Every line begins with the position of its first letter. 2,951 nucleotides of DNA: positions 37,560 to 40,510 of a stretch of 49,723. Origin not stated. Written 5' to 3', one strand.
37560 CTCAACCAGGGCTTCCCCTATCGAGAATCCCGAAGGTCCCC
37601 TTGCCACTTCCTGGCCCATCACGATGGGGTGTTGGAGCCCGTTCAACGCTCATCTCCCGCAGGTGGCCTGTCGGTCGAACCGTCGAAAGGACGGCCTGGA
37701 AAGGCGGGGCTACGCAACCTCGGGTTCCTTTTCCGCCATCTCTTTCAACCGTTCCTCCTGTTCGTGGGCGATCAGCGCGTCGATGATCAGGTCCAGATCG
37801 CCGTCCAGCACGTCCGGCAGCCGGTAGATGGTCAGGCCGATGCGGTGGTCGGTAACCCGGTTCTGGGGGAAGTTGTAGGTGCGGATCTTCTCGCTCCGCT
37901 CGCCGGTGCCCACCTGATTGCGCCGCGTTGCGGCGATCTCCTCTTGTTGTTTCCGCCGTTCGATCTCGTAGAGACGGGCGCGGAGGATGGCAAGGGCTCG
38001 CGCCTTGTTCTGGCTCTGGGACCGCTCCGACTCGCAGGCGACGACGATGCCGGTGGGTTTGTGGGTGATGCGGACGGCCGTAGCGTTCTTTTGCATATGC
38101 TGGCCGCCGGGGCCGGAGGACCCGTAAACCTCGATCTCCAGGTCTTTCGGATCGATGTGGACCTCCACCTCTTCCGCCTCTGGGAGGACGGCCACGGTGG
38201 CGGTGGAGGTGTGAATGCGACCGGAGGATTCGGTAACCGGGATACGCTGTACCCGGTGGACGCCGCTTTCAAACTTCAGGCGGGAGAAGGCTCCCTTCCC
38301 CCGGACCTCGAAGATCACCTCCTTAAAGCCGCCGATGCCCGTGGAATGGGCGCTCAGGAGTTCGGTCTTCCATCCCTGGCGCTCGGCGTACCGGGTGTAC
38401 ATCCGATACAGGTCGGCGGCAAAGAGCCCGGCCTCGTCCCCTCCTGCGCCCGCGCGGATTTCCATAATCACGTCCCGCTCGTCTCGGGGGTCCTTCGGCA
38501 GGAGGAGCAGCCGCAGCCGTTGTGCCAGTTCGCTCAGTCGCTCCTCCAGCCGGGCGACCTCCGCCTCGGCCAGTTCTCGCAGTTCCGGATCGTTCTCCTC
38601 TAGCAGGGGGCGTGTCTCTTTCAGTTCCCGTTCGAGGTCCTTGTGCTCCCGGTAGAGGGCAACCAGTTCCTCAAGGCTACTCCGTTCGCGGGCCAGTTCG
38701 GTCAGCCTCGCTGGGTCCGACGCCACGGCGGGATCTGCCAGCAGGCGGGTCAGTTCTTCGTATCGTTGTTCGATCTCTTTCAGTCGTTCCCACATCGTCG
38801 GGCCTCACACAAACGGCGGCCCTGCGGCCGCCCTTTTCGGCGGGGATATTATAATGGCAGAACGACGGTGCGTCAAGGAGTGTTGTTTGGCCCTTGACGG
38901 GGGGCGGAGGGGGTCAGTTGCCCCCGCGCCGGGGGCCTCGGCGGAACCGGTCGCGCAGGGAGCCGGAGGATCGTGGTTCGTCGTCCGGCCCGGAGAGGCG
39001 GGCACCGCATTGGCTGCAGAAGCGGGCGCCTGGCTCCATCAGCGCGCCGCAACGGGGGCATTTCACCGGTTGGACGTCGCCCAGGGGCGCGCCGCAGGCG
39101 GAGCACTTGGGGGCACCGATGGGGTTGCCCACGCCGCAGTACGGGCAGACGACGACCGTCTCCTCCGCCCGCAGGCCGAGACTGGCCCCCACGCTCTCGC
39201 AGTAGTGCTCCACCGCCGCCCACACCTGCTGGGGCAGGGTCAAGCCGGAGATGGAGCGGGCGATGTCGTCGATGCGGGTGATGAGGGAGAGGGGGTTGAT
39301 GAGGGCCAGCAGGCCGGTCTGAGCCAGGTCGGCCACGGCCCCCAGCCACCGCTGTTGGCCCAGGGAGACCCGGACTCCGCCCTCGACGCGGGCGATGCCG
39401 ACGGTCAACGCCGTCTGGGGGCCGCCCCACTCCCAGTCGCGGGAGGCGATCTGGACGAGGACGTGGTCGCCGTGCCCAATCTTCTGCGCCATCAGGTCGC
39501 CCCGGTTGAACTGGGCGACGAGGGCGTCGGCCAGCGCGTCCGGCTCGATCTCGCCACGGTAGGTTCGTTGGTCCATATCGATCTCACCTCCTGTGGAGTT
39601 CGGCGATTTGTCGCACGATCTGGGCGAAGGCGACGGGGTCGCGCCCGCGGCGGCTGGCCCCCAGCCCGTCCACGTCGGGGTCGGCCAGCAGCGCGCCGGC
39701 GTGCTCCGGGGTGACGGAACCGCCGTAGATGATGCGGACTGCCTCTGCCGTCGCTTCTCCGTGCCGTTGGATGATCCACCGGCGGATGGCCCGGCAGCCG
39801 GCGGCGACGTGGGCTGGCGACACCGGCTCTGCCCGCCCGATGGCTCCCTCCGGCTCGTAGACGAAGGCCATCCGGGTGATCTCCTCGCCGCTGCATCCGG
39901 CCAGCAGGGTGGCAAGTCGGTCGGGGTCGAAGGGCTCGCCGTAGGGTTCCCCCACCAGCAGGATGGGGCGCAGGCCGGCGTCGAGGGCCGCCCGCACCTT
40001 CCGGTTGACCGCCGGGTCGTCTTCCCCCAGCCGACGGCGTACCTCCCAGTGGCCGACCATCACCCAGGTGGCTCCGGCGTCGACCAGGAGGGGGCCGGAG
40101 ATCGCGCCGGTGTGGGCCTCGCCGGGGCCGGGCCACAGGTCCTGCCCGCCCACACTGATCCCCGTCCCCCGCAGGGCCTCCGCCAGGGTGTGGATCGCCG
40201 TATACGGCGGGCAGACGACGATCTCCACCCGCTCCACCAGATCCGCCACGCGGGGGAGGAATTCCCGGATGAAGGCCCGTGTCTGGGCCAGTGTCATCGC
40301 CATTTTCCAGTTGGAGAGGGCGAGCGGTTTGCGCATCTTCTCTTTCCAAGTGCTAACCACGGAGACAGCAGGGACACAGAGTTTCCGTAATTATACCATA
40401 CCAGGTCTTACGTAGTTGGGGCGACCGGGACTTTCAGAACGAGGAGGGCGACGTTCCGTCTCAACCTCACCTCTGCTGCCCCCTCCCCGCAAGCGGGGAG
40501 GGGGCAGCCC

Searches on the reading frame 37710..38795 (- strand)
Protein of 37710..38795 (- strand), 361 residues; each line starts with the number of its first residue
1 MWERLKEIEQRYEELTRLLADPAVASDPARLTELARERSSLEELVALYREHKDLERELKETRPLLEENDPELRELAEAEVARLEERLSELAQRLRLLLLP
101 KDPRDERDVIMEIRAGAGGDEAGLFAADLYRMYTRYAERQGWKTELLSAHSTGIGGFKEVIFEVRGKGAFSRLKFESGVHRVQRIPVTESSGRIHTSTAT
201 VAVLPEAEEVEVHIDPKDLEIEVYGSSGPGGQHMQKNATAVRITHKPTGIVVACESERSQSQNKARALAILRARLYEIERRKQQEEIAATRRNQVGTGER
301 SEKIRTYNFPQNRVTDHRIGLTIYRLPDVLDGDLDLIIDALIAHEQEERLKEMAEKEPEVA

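Call 66: search_protein_families(library=pfam, proteins=[window:37710-38795:-], max_evalue=0.0001)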
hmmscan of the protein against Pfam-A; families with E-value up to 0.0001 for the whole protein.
window:37710-38795:- (361 aa): 2 families
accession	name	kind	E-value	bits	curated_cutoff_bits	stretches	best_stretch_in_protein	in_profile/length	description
PF03462.23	PCRF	-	3.9e-77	258.9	24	1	8-201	1-194/194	PCRF domain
PF00472.26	RF-1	-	2.6e-41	140.6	35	1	208-318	1-116/116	RF-1 domain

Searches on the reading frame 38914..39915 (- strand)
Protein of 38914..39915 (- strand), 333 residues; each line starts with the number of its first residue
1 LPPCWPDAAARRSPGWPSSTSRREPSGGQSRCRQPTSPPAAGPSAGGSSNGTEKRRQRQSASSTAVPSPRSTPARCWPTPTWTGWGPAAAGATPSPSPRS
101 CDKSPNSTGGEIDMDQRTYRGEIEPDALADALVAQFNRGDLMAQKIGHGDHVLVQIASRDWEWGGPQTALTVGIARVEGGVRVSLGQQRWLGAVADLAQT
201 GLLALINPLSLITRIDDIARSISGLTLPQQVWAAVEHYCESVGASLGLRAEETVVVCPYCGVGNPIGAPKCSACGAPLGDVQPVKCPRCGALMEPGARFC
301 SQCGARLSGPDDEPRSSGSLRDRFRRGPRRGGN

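Call 66: search_protein_families(library=pfam, proteins=[window:38914-39915:-], max_evalue=0.0001)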
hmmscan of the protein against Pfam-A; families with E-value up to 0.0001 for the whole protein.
window:38914-39915:- (333 aa): 4 families
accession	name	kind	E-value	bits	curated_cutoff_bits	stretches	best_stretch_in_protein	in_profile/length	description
PF13240.11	Zn_Ribbon_1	-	1.1e-13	50.9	25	1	285-307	1-23/23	zinc-ribbon domain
PF13248.11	Zn_ribbon_3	-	7.2e-11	41.6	27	1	284-307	3-26/26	zinc-ribbon domain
PF12773.13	DZR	-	3.9e-09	37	27.3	1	257-304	1-45/45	Double zinc ribbon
PF24463.1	DUF7577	-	1e-07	31.9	28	1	283-308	2-27/27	Domain of unknown function (DUF7577)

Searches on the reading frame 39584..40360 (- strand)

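Call 66: search_protein_families(library=pfam, proteins=[window:39584-40360:-], max_evalue=0.0001)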
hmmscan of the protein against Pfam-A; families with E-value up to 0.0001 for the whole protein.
window:39584-40360:- (258 aa): 1 family
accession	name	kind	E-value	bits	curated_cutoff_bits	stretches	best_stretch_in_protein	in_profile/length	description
PF00121.24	TIM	-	2.1e-51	175.3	20.1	1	13-251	2-244/245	Triosephosphate isomerase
